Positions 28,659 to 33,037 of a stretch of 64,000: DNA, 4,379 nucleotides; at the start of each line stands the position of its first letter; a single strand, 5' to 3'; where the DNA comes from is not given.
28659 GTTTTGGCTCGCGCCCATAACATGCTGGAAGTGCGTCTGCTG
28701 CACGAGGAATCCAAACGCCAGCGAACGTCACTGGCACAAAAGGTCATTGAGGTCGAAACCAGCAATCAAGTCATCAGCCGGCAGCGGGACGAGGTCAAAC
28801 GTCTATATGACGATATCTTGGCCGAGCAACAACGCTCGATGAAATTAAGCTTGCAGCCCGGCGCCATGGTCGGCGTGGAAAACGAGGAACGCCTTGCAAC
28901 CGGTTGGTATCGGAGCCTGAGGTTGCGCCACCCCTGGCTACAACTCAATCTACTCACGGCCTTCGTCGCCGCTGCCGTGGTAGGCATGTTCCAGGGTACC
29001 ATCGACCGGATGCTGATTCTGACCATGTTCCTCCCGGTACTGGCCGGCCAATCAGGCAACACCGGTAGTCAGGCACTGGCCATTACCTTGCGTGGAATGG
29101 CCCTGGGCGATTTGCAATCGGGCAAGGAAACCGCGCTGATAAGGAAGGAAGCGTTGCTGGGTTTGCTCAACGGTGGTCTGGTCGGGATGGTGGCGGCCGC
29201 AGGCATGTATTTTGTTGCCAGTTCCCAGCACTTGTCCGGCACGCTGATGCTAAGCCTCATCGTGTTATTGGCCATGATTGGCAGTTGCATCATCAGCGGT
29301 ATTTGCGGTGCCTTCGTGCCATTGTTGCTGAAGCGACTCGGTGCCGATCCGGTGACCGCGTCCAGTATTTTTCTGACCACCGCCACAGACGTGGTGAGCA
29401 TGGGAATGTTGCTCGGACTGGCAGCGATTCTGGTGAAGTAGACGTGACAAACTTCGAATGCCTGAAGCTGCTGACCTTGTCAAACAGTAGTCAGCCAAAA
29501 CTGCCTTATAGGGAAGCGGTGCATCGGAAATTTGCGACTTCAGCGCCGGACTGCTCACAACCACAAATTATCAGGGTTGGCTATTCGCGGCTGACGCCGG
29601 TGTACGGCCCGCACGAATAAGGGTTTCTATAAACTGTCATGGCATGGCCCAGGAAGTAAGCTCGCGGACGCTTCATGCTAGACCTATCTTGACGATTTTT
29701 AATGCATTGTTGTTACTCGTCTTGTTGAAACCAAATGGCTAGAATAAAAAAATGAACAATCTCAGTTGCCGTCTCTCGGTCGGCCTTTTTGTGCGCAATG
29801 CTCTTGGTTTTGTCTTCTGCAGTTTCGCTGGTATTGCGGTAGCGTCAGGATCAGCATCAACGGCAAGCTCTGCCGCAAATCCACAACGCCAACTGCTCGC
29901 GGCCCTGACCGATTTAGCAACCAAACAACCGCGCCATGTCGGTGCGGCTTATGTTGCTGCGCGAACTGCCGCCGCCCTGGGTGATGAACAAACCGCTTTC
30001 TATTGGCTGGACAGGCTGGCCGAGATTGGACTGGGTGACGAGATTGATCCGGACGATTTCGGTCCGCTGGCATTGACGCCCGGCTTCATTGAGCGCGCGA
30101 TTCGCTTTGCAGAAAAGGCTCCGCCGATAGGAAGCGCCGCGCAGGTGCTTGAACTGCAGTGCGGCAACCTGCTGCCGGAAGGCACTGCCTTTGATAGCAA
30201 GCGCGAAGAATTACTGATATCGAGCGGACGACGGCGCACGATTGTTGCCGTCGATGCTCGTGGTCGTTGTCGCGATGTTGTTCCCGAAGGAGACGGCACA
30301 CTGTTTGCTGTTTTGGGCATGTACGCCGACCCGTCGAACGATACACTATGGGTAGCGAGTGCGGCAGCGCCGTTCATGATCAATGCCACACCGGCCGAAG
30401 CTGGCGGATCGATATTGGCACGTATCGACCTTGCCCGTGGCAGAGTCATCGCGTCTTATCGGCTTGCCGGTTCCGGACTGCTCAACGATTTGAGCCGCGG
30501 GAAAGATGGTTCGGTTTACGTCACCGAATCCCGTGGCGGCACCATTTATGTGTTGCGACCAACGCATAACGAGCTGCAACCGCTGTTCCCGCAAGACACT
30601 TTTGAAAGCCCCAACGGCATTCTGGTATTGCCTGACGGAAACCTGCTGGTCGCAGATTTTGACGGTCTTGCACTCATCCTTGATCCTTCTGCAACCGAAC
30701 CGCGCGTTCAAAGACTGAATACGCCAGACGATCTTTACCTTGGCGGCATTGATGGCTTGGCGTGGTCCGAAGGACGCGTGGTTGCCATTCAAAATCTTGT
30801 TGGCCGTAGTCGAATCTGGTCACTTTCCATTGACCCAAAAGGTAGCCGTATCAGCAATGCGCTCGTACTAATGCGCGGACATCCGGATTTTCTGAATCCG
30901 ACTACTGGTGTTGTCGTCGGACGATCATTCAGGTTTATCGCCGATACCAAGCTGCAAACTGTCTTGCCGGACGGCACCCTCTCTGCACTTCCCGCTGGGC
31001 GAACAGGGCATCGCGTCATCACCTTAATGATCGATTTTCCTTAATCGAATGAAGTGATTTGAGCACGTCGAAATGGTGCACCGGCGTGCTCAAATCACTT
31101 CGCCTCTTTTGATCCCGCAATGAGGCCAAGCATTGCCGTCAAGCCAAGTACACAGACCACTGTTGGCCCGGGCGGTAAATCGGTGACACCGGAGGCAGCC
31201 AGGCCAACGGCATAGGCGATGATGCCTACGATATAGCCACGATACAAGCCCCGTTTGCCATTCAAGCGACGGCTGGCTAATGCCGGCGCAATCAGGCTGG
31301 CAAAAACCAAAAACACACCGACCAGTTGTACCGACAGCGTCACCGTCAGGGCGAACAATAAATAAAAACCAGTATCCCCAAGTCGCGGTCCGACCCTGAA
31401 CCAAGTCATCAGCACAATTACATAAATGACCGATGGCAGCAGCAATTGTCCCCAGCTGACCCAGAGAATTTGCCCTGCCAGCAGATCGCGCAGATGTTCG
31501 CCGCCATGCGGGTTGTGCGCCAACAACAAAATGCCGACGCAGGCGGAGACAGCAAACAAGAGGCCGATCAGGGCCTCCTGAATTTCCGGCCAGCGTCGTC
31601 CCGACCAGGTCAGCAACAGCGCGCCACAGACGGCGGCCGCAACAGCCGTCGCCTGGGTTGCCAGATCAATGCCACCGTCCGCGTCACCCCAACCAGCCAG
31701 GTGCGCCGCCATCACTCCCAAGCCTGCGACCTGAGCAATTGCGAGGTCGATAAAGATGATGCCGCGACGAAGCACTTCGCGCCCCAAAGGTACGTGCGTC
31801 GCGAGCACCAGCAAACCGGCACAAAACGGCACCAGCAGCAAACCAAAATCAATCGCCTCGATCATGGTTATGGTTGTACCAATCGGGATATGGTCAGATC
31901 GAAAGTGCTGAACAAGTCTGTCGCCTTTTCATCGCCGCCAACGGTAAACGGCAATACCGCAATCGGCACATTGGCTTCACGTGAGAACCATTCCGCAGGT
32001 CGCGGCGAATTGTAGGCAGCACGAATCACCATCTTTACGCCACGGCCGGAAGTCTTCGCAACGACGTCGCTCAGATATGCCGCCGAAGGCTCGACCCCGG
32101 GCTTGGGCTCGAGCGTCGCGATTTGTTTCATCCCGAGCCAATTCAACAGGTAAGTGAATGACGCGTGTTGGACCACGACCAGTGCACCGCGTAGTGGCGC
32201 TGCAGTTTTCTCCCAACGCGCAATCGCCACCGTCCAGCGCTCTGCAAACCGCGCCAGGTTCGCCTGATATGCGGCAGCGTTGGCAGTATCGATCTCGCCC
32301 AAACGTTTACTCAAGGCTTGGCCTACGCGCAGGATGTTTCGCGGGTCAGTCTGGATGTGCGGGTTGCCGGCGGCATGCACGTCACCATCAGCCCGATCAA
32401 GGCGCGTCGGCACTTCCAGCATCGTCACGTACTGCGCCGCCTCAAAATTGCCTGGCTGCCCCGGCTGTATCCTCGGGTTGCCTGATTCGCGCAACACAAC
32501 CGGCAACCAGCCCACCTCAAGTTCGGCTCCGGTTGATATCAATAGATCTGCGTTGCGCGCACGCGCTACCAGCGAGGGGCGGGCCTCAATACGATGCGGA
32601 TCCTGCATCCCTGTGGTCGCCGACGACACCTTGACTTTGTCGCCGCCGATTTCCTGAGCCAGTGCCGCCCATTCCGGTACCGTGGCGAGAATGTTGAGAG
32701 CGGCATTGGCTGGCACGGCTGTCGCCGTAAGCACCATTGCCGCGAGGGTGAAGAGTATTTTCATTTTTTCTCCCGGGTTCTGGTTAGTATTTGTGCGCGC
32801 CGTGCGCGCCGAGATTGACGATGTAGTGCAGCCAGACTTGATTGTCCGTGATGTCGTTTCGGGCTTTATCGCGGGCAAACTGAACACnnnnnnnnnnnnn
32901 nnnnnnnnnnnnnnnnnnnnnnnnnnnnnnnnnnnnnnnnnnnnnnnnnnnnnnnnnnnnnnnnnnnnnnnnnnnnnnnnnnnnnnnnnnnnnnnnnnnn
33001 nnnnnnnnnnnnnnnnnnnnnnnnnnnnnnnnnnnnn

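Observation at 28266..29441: Receiver domain fused directly to an MgtE channel pore, replacing the Mg-sensing N/CBS domains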

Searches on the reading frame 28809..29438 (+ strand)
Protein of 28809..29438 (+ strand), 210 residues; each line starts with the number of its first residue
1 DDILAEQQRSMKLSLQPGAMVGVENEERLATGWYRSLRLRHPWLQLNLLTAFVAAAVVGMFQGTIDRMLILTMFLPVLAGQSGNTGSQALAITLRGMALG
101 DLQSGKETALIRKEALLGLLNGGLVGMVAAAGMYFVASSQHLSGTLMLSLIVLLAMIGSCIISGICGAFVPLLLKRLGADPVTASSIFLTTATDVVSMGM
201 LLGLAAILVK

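Call 33: search_protein_representatives(protein=window:28809-29438:+)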
Query: 210 residues. Proteins with E-value up to 0.001 (for the whole library): 6711; up to 1e-10: 2930; up to 1e-30: 205. The best 150 are listed.
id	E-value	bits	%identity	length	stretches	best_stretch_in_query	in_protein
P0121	1.2e-87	308.9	72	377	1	1-210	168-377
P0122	3.4e-76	271.5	67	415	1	7-209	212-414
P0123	7.1e-75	267.3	65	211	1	7-209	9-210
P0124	2.1e-74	265.7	63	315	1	9-207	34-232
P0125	3.2e-72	258.6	63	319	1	9-210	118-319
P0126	3.6e-70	251.9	64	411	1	13-209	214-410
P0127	1.7e-68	246.5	64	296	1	8-192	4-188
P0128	1.1e-64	234.0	59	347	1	8-207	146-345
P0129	2.0e-61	223.4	64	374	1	7-176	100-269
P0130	3.3e-61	222.7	57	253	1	9-206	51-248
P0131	6.8e-61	221.7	56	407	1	7-209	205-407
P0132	4.1e-60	219.1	57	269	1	8-197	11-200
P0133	5.8e-60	218.6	65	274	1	9-172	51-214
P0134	5.9e-60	218.6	56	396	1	11-208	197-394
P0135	3.1e-59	216.3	53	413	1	8-208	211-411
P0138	1.0e-56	208.0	50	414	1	7-208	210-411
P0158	1.2e-41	158.9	41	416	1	6-206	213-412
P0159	1.7e-41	158.4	47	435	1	16-208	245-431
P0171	2.4e-40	154.6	46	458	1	20-209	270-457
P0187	6.9e-38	146.6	45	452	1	1-209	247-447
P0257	1.5e-33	132.5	45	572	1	20-209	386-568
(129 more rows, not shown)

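Call 36: search_protein_families(library=pfam, proteins=[P0122, P0126, P0131, P0138, P0158, P0159, P0171, P0187, P0257, P0128], max_evalue=0.01)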
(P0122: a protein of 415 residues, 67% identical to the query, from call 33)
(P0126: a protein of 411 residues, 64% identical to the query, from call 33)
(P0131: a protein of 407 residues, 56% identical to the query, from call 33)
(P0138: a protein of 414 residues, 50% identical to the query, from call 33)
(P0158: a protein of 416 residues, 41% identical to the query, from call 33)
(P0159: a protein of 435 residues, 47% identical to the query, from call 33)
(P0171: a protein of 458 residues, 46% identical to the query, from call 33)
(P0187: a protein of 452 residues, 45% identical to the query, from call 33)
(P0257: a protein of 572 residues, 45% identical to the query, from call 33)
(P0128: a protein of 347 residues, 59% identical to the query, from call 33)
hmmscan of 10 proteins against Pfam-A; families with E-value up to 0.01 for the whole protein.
P0122 (415 aa): 2 families
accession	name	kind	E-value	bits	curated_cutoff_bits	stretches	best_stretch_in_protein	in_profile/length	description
PF01769.21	MgtE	-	3e-24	86.1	27.6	1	280-409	1-125/125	Divalent cation transporter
PF00571.33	CBS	-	4.6e-19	68.9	24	2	160-206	1-47/57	CBS domain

P0126 (411 aa): 3 families
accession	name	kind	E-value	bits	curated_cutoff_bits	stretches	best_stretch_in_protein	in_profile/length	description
PF01769.21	MgtE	-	4e-26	92.2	27.6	1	276-405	1-125/125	Divalent cation transporter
PF00571.33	CBS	-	5e-15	56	24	2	158-201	3-46/57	CBS domain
PF03448.22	MgtE_N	-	0.00054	20.9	25.9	1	28-87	3-62/102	MgtE intracellular N domain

P0131 (407 aa): 2 families
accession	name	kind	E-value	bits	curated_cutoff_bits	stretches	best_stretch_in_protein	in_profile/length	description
PF01769.21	MgtE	-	1.7e-26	93.4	27.6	1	273-401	1-124/125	Divalent cation transporter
PF00571.33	CBS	-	1.6e-11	44.8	24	2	89-144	1-52/57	CBS domain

P0138 (414 aa): 3 families
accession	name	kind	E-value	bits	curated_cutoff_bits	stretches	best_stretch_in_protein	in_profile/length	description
PF01769.21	MgtE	-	1.3e-23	84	27.6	1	278-407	1-125/125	Divalent cation transporter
PF00571.33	CBS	-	2.3e-15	57.1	24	2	158-206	1-49/57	CBS domain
PF03448.22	MgtE_N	-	0.0087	17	25.9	0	29-85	2-58/102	MgtE intracellular N domain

P0158 (416 aa): 3 families
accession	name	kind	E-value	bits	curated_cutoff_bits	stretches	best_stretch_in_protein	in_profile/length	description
PF01769.21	MgtE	-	3.3e-21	76.3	27.6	1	282-409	2-124/125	Divalent cation transporter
PF00571.33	CBS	-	3e-13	50.3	24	2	98-156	1-55/57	CBS domain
PF03448.22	MgtE_N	-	0.00016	22.6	25.9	1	30-95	36-101/102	MgtE intracellular N domain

P0159 (435 aa): 4 families
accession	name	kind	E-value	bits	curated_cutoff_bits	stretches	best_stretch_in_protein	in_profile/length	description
PF01769.21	MgtE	-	1.8e-31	109.5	27.6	1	304-427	1-125/125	Divalent cation transporter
PF00571.33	CBS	-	3.2e-11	43.8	24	2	185-239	2-56/57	CBS domain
PF03448.22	MgtE_N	-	4.4e-09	37.2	25.9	1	21-120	3-102/102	MgtE intracellular N domain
PF14841.11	FliG_M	-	2.8e-07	31.1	25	1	23-67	3-47/76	FliG middle domain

P0171 (458 aa): 3 families
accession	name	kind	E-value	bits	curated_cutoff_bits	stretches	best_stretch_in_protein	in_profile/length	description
PF01769.21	MgtE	-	9.4e-29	100.7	27.6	1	325-452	1-125/125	Divalent cation transporter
PF03448.22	MgtE_N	-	1.9e-20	73.7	25.9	1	37-139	2-102/102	MgtE intracellular N domain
PF00571.33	CBS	-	1.6e-14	54.4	24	2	213-259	9-55/57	CBS domain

P0187 (452 aa): 3 families
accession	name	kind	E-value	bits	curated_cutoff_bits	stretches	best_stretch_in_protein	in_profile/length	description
PF01769.21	MgtE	-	1.9e-25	90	27.6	1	319-442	1-125/125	Divalent cation transporter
PF03448.22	MgtE_N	-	4.9e-20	72.4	25.9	1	34-132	3-101/102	MgtE intracellular N domain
PF00571.33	CBS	-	1e-16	61.4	24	2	201-253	3-55/57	CBS domain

P0257 (572 aa): 4 families
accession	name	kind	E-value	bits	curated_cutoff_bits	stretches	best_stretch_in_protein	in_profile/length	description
PF01769.21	MgtE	-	1.4e-26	93.6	27.6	1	440-563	1-125/125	Divalent cation transporter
PF03448.22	MgtE_N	-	6e-23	81.8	25.9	2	158-256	2-102/102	MgtE intracellular N domain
PF00571.33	CBS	-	4.7e-10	40.1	24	1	322-374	1-54/57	CBS domain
PF14842.11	FliG_N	-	0.004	18.2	25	0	210-249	8-47/104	FliG N-terminal domain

P0128 (347 aa): 2 families
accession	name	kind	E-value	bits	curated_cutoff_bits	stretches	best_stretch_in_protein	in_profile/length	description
PF01769.21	MgtE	-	8.2e-28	97.6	27.6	1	213-341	1-124/125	Divalent cation transporter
PF00571.33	CBS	-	1.3e-16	61.1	24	2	94-139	2-47/57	CBS domain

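Call 67: find_homologous_proteins(query=P0121, max_evalue=1e-30)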
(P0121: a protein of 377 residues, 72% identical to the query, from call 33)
Query P0121 (377 aa): 6752 proteins with E <= 1e-30 among 8000 candidates; the best 120 are listed.
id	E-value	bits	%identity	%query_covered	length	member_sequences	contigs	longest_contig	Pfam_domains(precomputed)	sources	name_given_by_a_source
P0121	2.5e-234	795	100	100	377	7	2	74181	PF01769.22,PF00072.31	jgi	-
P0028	3.9e-171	587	72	100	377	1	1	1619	PF01769.22,PF00072.31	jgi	jgi:DNA-binding response OmpR family regulator/cation transporter-like permease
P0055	3.0e-168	578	73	97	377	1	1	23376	PF01769.22,PF00072.31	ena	-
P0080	1.2e-167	576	73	100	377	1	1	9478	PF01769.22,PF00072.31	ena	-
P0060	1.3e-167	576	73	97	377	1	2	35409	PF01769.22,PF00072.31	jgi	-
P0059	1.4e-167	575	73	97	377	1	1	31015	PF01769.22,PF00072.31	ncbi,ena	-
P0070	3.1e-167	574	73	99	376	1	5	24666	PF01769.22,PF00072.31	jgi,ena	jgi:magnesium transporter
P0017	2.2e-166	571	72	100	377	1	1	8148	PF01769.22,PF00072.31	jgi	-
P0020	5.3e-166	570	72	100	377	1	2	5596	PF01769.22,PF00072.31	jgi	-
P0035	5.8e-166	570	70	97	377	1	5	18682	PF01769.22,PF00072.31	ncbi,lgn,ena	-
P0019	6.3e-166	570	72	100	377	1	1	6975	PF01769.22,PF00072.31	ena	-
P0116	1.9e-165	568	72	100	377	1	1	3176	PF01769.22,PF00072.31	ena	-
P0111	2.5e-165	568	72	100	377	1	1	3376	PF01769.22,PF00072.31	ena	-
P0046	2.7e-165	568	70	97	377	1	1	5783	PF01769.22,PF00072.31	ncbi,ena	-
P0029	3.2e-165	568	71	97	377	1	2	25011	PF01769.22,PF00072.31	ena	-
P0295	1.7e-159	549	70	100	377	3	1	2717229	PF01769.22,PF00072.31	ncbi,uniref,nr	ncbi:Magnesium transporter MgtE [Ferriphaselus amnicola]|uniref:Magnesium transporter MgtE n=1 Tax=F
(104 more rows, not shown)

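Call 69: find_encoding_contigs(protein=P0295, flank=10000, max_places=2)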
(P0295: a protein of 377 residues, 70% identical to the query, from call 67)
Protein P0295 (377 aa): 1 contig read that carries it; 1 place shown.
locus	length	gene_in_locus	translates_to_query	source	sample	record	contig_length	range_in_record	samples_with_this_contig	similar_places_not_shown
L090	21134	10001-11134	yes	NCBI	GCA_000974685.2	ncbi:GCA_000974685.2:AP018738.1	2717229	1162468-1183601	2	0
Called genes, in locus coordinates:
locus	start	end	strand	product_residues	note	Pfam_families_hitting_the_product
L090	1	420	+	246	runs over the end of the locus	PF01203:T2SSN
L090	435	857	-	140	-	PF04972:BON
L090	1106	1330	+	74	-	PF05532:CsbD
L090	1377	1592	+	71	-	PF13441:Gly-zipper_YMGG, PF05433:Rick_17kDa_Anti (weak)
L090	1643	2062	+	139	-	-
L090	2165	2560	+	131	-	PF14346:DUF4398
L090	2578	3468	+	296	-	PF14346:DUF4398, PF00691:OmpA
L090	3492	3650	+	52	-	-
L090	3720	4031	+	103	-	PF04972:BON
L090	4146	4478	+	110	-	PF05957:DUF883, PF19029:DUF883_C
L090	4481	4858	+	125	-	PF07332:Phage_holin_3_6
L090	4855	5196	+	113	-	PF13997:YqjK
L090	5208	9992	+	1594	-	PF05227:CHASE3, PF00989:PAS, PF08448:PAS_4, PF13426:PAS_9, PF00989:PAS, PF13188:PAS_8, PF13426:PAS_9, PF00989:PAS, +17 more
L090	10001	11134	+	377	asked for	PF00072:Response_reg, PF01769:MgtE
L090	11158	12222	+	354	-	PF00072:Response_reg, PF13487:HD_5, PF01966:HD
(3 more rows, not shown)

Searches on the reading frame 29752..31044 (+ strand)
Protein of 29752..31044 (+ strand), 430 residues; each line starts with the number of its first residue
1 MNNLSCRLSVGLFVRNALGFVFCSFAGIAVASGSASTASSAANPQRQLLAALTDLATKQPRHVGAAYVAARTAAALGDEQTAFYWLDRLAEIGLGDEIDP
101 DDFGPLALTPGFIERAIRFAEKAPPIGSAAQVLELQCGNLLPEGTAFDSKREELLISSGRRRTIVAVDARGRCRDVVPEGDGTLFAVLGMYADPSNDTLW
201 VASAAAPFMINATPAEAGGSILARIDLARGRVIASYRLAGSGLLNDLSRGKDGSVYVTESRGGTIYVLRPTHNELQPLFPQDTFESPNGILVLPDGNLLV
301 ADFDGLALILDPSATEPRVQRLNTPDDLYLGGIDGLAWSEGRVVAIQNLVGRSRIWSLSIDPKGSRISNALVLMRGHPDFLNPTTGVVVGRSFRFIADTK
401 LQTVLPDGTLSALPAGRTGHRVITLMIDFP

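Call 3: search_protein_families(library=pfam, proteins=[window:29752-31044:+], max_evalue=1)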
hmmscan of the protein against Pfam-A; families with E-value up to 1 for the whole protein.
window:29752-31044:+ (430 aa): 3 families
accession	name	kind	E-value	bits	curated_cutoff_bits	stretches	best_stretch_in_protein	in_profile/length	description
PF01436.27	NHL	-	0.00016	21.9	20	1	284-303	1-20/28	NHL repeat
PF08450.18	SGL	-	0.005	16.9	26.3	1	141-299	1-148/246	SMP-30/Gluconolactonase/LRE-like region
PF13432.12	TPR_16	-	0.11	13.4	32.7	1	50-92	18-60/65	Tetratricopeptide repeat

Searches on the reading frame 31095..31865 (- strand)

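Call 25: search_protein_families(library=pfam, proteins=[window:31095-31865:-], max_evalue=0.001)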
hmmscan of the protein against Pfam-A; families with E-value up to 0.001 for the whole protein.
window:31095-31865:- (256 aa): 1 family
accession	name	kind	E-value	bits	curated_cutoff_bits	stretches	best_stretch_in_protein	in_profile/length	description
PF00950.22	ABC-3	-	4.4e-18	66.2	20.1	2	164-248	169-255/258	ABC 3 transport family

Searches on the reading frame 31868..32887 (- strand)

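Call 25: search_protein_families(library=pfam, proteins=[window:31868-32887:-], max_evalue=0.001)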
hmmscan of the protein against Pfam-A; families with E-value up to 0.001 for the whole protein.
window:31868-32887:- (339 aa): 1 family
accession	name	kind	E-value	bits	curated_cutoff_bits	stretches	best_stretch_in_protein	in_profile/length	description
PF01297.22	ZnuA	-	4.3e-45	154.7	29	1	66-330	1-254/263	Zinc-uptake complex component A periplasmic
